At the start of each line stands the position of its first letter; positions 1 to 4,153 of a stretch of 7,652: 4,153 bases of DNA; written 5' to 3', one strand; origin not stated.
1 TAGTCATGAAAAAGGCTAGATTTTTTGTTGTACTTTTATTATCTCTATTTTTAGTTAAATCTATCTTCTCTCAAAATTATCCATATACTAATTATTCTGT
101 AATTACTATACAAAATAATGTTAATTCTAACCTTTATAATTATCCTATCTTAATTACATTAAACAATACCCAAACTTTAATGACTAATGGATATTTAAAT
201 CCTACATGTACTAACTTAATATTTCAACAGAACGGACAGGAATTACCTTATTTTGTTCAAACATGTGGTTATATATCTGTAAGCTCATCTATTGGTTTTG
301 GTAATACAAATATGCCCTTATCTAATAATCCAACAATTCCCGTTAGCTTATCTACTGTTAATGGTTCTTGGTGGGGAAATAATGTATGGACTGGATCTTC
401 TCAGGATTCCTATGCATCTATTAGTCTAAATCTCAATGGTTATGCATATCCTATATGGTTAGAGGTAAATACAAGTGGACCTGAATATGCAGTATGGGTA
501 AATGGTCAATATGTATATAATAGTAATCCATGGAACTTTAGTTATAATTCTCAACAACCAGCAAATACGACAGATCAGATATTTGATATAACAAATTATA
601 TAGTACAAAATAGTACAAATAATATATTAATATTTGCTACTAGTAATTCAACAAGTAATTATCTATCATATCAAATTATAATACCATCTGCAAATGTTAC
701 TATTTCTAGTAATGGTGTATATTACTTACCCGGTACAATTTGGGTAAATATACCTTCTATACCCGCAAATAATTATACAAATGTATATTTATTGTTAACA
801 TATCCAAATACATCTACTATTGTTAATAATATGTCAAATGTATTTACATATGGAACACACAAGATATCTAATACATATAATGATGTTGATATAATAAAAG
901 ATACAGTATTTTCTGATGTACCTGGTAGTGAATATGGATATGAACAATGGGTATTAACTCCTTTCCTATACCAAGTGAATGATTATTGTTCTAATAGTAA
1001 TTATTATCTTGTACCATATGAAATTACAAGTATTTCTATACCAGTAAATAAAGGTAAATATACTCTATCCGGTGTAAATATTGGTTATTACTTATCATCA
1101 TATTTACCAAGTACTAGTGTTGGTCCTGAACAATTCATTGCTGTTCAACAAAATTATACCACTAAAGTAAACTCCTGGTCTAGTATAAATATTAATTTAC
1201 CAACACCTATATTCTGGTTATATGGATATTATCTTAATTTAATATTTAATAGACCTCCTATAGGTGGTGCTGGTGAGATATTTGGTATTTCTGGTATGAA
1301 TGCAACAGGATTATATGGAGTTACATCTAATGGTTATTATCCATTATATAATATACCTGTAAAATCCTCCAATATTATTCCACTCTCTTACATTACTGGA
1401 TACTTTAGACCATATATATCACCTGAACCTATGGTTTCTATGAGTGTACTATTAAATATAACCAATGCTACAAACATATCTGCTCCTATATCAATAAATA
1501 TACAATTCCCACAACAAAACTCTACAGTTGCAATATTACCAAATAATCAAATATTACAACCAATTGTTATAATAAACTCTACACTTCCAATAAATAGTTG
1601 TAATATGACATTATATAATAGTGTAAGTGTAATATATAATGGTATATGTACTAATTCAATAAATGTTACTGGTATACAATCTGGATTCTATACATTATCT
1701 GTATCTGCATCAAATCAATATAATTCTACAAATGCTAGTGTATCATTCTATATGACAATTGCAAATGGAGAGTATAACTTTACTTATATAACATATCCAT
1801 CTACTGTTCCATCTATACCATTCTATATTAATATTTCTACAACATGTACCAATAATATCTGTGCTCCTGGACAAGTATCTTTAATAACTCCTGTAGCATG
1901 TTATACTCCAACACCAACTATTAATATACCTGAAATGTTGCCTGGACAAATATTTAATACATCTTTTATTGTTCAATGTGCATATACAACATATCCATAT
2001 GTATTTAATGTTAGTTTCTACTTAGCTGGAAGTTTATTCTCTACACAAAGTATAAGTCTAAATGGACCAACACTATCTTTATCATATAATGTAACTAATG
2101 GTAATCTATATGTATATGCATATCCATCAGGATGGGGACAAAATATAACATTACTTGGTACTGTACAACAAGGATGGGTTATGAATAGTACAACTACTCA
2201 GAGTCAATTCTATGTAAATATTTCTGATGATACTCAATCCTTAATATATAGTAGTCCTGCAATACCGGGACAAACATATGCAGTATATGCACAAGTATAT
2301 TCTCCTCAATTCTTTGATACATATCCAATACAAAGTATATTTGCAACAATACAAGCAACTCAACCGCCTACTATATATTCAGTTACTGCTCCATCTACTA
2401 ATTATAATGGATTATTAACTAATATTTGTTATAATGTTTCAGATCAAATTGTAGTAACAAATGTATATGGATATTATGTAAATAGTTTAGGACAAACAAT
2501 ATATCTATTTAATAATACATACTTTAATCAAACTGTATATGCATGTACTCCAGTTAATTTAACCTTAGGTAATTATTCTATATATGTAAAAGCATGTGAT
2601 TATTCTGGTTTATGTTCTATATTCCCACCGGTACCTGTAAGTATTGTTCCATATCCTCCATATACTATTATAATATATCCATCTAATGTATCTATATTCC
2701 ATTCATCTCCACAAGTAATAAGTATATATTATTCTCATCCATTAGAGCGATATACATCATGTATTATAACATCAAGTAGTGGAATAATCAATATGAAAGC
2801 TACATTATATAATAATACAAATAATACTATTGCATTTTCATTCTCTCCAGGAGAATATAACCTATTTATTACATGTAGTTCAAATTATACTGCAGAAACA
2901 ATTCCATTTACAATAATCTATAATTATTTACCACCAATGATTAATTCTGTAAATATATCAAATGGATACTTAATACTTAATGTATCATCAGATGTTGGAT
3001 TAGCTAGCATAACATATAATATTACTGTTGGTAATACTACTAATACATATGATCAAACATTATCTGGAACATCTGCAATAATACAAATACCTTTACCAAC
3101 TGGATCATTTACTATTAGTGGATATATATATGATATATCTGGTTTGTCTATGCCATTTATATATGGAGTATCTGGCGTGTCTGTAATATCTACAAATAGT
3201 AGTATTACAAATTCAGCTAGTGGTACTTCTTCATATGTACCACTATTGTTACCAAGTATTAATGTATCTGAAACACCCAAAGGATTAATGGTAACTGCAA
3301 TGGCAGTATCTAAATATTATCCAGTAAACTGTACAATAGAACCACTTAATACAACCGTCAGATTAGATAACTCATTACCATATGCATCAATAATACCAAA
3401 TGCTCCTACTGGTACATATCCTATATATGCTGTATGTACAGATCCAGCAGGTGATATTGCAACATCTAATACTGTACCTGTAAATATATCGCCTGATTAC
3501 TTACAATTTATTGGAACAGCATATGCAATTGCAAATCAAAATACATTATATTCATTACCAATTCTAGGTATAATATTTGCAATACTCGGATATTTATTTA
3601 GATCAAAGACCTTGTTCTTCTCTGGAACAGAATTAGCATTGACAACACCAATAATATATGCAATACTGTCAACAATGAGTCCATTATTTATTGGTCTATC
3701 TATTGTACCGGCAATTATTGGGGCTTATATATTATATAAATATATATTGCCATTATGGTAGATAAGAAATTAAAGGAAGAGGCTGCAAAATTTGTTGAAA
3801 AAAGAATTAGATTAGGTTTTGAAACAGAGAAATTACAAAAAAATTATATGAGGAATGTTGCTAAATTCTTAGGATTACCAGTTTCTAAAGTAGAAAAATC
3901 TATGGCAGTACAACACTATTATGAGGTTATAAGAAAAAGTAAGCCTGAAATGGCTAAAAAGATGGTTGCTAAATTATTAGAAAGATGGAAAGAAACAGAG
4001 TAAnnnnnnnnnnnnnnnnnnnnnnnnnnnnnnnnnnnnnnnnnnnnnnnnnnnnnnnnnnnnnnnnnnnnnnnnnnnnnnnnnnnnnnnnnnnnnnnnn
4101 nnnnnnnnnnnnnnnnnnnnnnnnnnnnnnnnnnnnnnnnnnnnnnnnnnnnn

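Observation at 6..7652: Uncharacterised cassette: CPBP-like protease and two small DNA-binding-like proteins among three membrane-anchored extracellular proteins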

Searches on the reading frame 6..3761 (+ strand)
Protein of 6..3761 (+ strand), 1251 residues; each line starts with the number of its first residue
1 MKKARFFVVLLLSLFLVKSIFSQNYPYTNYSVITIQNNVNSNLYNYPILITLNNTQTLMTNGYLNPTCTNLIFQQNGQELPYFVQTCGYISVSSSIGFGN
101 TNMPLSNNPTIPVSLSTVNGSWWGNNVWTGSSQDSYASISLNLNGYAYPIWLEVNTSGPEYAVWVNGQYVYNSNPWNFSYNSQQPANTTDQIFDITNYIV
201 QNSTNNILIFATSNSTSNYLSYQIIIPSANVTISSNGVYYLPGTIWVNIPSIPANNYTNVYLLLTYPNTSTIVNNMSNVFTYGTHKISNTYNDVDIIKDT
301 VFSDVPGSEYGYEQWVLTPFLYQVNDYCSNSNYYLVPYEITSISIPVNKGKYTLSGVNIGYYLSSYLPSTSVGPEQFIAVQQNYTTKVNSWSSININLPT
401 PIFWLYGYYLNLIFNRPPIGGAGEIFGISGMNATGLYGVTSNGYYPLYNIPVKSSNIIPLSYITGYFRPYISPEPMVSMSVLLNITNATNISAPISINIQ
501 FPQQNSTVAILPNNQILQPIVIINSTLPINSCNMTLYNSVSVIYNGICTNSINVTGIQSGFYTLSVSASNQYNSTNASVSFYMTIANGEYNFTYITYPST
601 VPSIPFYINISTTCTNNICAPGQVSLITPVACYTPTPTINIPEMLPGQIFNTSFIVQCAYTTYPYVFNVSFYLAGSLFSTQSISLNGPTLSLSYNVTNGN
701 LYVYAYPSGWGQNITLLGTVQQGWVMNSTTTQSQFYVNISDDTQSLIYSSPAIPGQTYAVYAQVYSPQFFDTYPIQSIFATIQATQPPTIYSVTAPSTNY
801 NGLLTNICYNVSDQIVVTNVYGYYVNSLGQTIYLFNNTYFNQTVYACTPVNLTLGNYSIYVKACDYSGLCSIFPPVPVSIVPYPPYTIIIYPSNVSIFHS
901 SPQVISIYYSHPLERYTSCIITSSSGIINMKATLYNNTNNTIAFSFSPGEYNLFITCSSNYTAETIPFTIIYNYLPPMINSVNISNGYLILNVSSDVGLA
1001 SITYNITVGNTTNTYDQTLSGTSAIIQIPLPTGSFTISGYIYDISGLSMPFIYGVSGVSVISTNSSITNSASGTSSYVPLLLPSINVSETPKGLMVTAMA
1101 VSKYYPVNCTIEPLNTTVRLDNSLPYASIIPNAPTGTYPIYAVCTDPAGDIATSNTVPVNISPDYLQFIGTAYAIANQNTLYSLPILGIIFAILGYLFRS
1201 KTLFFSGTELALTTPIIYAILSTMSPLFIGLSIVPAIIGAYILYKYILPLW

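Call 7: search_protein_families(library=pfam, proteins=[window:6-3761:+], max_evalue=1)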
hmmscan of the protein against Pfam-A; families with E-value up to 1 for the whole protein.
window:6-3761:+ (1251 aa): 1 family
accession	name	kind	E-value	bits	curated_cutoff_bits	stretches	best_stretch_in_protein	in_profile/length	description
PF10102.14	DUF2341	-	0.017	16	23.4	1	243-281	29-66/84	Domain of unknown function (DUF2341)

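Call 8: search_protein_families(library=phrogs, proteins=[window:6-3761:+], max_evalue=1)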
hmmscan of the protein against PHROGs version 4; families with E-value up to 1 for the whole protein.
window:6-3761:+ (1251 aa): 2 families
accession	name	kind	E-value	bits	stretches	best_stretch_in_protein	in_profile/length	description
phrog_34358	-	unknown function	0.23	12.9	1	11-36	10-35/70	-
phrog_5565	-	unknown function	0.39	11.9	0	1184-1222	9-47/64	-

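Call 9: search_dna_similar(query=window:6-3761:+, collection=phages, mode=protein, max_evalue=0.01)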
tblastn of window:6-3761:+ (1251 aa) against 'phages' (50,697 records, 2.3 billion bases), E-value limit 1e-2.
No match.

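Call 13: find_related_loci(query=window:6-3761:+, collection=viral_contigs, flank=10000)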
Query window:6-3761:+ (1251 aa) in viral_contigs; peptide patterns used: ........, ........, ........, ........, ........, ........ (x = any residue, [..] = any of these).
3 stretches matched a pattern, but none encodes a relative of the query by tblastn (E <= 1e-3).

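Call 61: search_protein_families(library=ncbifam, proteins=[window:6-3761:+], max_evalue=1)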
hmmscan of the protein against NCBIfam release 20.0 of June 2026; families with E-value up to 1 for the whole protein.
window:6-3761:+ (1251 aa): 0 families

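Call 108: search_solved_structures(query=A8, max_evalue=1, show_alignments=0)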
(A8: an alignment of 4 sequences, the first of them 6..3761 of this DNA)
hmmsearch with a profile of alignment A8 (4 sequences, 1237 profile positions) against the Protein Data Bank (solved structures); distinct sequences matched with E-value up to 1: 0.

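Call 109: search_protein_families(library=padloc, proteins=[window:6-3761:+], max_evalue=0.1)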
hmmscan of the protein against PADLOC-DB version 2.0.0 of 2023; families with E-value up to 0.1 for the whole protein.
window:6-3761:+ (1251 aa): 0 families

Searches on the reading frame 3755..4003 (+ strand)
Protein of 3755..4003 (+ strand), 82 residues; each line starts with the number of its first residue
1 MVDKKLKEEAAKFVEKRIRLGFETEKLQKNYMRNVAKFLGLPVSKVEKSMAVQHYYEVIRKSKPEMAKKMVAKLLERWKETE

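Call 7: search_protein_families(library=pfam, proteins=[window:3755-4003:+], max_evalue=1)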
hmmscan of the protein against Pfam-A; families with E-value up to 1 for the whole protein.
window:3755-4003:+ (82 aa): 2 families
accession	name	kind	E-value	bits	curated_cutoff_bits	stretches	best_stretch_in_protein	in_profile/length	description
PF08349.16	DUF1722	-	0.025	15.3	22.5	1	23-80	26-83/117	Protein of unknown function (DUF1722)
PF21531.3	Rv2175c_wHTH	-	0.14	12.6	27.1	1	33-48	19-34/57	DNA-binding protein Rv2175c, wHTH domain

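Call 8: search_protein_families(library=phrogs, proteins=[window:3755-4003:+], max_evalue=1)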
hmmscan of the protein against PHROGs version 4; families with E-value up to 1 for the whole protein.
window:3755-4003:+ (82 aa): 2 families
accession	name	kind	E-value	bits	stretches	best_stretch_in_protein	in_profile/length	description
phrog_2036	-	unknown function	0.00078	20.4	1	46-79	2-35/67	-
phrog_1239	-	unknown function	0.017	16.3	1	25-79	13-65/96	-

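Call 61: search_protein_families(library=ncbifam, proteins=[window:3755-4003:+], max_evalue=1)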
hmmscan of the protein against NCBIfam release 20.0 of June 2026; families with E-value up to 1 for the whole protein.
window:3755-4003:+ (82 aa): 2 families
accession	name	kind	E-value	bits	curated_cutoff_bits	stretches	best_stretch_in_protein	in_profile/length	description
NF009210.0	PRK12559.1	equivalog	0.031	14.3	159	1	14-46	97-129/131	transcriptional regulator SpxA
TIGR02461.1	osmo_MPG_phos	equivalog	0.077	13.1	244.35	1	5-74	101-162/227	mannosyl-3-phosphoglycerate phosphatase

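Call 103: search_solved_structures(query=A5, max_evalue=10, show_alignments=2)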
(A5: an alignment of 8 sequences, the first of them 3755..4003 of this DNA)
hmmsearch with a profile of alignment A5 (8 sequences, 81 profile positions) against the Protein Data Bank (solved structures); distinct sequences matched with E-value up to 10: 16.
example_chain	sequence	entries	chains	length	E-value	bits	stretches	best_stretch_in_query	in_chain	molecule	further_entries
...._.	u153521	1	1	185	2.9e-05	27.4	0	32-68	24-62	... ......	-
7bqq_A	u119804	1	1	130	0.00048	23.5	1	26-52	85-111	Gogy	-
3jbn_AZ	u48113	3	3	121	0.16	15.4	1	9-47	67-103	60S ribosomal protein uL24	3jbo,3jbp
3j79_Z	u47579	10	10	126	0.18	15.3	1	9-48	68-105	60S ribosomal protein uL24 | 60S ribosomal protein L26, putative | 60S ribosomal protein L26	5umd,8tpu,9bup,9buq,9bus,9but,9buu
7ok0_F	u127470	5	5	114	0.21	15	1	4-61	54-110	DNA-directed RNA polymerase, subunit F | DNA-directed RNA polymerase subunit Rpo4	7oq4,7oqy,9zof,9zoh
2dpl_A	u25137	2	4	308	0.28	14.6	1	25-45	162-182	GMP synthase [glutamine-hydrolyzing] subunit B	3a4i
2jaq_A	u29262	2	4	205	0.31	14.5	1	34-66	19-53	DEOXYGUANOSINE KINASE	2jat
2jas_A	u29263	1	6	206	0.32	14.5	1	34-66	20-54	DEOXYGUANOSINE KINASE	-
3j15_A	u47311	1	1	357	0.46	13.9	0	15-47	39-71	Protein pelota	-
8y9b_A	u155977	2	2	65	0.63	13.5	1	24-44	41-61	De novo design mini-binder | De novo design Minibinder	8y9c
1w9h_A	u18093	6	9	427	0.74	13.3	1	11-66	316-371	HYPOTHETICAL PROTEIN AF1318 | PROTEIN AF1318 | PUTATIVE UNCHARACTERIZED PROTEIN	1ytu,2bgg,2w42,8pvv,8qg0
2e18_A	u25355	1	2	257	0.77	13.2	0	26-51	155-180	NH(3)-dependent NAD(+) synthetase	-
5lsj_A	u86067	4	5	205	0.77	13.2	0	25-75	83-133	Protein MIS12 homolog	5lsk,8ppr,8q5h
6t5t_A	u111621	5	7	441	0.79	13.2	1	11-66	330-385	Piwi protein AF_1318 | Piwi protein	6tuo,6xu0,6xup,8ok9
6au8_A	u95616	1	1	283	1.7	12.1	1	17-46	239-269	Golgi to ER traffic protein 4 homolog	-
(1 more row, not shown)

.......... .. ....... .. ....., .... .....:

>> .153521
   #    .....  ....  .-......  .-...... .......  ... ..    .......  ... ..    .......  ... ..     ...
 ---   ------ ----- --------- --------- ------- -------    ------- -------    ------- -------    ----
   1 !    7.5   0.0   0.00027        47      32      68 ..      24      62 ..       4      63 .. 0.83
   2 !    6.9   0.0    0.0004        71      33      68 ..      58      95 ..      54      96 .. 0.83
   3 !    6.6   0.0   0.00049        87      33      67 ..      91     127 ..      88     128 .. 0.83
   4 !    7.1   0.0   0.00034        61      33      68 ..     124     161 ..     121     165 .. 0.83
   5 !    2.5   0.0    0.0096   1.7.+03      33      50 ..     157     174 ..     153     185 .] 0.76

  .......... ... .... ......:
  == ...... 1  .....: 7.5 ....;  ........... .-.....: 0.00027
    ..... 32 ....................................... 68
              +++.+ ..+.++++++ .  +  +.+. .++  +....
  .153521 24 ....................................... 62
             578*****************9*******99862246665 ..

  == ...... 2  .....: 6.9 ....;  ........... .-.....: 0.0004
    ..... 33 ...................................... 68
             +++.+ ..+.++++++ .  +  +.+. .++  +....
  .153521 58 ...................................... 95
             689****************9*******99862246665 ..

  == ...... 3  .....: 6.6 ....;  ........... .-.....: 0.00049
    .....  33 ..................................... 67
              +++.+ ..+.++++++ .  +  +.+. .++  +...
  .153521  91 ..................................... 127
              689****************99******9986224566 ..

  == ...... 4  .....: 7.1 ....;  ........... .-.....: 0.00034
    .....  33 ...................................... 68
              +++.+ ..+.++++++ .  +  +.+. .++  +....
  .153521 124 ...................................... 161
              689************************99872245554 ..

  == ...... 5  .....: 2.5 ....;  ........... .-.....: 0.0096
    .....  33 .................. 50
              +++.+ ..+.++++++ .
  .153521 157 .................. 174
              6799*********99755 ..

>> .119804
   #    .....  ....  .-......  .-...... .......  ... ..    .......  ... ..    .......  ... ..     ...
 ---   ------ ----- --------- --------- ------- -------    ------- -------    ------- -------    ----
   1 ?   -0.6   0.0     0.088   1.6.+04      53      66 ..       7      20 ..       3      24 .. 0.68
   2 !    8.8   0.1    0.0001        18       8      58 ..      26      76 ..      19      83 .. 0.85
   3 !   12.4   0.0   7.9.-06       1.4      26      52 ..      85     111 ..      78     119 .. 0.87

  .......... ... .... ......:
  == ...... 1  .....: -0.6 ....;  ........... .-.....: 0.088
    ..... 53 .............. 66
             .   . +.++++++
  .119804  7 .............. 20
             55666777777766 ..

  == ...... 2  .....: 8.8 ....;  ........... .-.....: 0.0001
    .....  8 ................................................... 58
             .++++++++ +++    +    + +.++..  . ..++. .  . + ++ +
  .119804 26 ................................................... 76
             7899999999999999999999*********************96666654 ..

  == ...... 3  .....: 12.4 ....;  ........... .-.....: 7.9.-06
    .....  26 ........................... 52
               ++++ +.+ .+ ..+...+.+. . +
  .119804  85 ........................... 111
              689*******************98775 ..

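Call 109: search_protein_families(library=padloc, proteins=[window:3755-4003:+], max_evalue=0.1)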
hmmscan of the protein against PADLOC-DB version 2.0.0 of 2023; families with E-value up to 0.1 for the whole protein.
window:3755-4003:+ (82 aa): 0 families
